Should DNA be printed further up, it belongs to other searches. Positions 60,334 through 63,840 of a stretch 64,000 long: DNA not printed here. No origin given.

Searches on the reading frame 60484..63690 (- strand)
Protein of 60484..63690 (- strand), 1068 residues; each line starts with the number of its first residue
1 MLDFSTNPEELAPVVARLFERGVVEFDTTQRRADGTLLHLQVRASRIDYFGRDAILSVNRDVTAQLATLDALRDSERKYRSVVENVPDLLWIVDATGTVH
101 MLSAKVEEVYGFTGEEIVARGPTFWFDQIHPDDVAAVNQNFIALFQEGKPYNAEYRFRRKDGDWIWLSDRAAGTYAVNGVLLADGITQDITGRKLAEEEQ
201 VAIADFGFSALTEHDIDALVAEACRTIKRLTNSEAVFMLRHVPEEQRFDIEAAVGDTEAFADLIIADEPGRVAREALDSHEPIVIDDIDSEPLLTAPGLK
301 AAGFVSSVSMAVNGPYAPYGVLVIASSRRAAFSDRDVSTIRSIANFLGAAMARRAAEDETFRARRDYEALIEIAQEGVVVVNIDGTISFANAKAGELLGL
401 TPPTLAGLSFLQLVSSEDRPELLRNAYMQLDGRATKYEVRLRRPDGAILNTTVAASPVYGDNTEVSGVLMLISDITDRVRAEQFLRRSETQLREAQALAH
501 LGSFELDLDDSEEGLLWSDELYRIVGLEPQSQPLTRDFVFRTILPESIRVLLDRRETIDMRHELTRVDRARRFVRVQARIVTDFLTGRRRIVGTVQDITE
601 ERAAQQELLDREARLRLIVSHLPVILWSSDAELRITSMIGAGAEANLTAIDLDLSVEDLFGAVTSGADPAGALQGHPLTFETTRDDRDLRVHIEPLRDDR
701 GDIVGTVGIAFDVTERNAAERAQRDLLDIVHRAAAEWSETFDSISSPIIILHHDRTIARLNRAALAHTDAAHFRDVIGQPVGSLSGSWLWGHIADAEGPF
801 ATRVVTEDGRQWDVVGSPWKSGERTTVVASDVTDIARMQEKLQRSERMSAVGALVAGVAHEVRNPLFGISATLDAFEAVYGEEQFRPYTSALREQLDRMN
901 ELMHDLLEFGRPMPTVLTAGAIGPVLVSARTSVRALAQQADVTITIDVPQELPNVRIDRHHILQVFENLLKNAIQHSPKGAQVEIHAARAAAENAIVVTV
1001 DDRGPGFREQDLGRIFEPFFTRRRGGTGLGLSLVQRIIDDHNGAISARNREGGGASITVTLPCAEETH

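Call 10: search_protein_families(library=pfam, proteins=[window:60484-63690:-])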
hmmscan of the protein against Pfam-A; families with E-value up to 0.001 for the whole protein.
window:60484-63690:- (1068 aa): 14 families
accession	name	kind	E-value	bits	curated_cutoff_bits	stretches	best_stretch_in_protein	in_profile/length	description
PF08447.18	PAS_3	-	1.7e-31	108.7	25.6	2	102-179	4-80/89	PAS fold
PF00989.32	PAS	-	3.6e-30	104.7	22.6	2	366-475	2-113/113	PAS fold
PF13426.13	PAS_9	-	1.1e-27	96.7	27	2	376-477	2-103/103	PAS domain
PF02518.31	HATPase_c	-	1.5e-27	96.7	26.4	1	958-1063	2-109/111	Histidine kinase-, DNA gyrase B-, and HSP90-like ATPase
PF08448.16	PAS_4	-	9e-26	90.7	23.1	1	375-480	5-110/110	PAS fold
PF13188.13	PAS_8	-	7.3e-15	54.7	21.8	1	367-410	3-43/65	PAS domain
PF13185.12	GAF_2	-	5e-13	49.9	28.6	1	213-351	1-135/136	GAF domain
PF00512.31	HisKA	-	1.6e-11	44.5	26.9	1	852-911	3-62/66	His Kinase A (phospho-acceptor) domain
PF01590.32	GAF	-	5.5e-09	37.1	22.4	1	215-350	1-132/133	GAF domain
PF13581.12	HATPase_c_2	-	2e-06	28.3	27.4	1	967-1057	37-123/127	Histidine kinase-like ATPase domain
PF14598.12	PAS_11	-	1.9e-05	25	25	0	124-167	36-79/109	PAS domain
PF24820.1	Diguanyl_cycl_sensor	-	2.5e-05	24.6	28.1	1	370-423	1-57/109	Diguanylate cyclase-like sensor domain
PF13492.12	GAF_3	-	3.4e-05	24.7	27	1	215-353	1-129/129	GAF domain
PF14501.12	HATPase_c_5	-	0.0004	20.7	22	1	958-1051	2-92/102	GHKL domain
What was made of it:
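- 60484..64000 (-): PAS/GAF histidine kinase, overlapping the activator gene. The reading frame runs off the window. Pfam (call 10).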
